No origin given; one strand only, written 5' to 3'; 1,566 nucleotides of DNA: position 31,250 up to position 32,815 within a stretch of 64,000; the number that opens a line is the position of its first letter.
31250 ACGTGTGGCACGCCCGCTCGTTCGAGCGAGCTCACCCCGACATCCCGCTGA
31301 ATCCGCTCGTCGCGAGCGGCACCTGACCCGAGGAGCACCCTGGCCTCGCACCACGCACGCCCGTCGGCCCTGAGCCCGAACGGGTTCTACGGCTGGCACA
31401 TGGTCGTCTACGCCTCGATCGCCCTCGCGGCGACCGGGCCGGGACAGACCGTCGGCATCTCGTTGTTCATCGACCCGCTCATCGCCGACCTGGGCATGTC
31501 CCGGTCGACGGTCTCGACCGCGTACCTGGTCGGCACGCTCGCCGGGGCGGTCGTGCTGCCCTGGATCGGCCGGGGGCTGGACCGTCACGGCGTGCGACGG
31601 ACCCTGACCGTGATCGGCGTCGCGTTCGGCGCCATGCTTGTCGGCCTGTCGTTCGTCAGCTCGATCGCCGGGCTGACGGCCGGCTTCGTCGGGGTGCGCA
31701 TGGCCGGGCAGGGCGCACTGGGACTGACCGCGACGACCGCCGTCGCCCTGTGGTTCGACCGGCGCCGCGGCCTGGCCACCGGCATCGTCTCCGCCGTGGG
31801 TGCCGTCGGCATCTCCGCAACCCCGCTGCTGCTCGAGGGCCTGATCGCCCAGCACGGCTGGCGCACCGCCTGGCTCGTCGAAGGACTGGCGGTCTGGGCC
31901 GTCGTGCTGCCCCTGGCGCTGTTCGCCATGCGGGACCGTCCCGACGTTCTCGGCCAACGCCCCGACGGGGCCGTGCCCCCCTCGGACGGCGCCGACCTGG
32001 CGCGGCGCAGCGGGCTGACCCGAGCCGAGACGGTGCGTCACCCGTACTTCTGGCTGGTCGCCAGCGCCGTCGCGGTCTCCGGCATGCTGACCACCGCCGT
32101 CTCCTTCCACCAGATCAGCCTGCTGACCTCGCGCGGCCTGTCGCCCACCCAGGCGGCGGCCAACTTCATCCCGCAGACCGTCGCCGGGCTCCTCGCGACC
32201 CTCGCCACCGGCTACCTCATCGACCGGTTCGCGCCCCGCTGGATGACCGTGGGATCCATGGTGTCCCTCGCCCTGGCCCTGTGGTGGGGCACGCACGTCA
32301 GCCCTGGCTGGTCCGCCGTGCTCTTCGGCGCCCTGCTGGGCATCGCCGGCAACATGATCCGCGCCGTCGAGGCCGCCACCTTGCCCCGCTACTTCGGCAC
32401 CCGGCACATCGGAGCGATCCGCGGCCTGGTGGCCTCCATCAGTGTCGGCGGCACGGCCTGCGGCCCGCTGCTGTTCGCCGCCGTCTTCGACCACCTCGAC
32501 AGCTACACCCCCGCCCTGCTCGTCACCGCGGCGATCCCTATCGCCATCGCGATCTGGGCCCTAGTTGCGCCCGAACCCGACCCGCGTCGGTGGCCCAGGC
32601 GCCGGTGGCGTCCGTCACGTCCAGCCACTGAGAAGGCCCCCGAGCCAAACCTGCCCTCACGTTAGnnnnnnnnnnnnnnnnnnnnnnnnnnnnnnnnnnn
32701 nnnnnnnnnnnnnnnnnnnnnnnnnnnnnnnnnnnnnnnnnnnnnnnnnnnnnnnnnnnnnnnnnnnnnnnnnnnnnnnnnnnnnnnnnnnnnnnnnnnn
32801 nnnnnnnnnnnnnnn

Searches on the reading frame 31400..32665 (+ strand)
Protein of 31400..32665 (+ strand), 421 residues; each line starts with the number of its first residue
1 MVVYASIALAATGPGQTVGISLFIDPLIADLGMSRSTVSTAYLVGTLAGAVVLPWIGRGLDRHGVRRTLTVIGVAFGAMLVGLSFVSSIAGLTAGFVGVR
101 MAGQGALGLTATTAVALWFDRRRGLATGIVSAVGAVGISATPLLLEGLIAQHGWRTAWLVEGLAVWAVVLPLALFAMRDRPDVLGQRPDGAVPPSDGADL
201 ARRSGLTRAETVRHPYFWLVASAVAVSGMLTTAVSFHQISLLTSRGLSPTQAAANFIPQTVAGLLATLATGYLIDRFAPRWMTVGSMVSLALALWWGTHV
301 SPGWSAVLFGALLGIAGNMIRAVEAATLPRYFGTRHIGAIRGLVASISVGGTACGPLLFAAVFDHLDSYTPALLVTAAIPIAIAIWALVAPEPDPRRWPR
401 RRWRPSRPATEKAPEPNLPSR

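Call 48: search_protein_families(library=pfam, proteins=[window:31400-32665:+], max_evalue=0.0001)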
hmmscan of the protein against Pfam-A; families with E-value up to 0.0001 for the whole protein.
window:31400-32665:+ (421 aa): 2 families
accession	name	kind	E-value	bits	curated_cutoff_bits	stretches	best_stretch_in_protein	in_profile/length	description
PF07690.21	MFS_1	-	3.1e-35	122.2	33.4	2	20-253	15-241/347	Major Facilitator Superfamily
PF12832.13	MFS_1_like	-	3.2e-07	30.2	25.2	1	156-365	161-364/373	MFS_1 like family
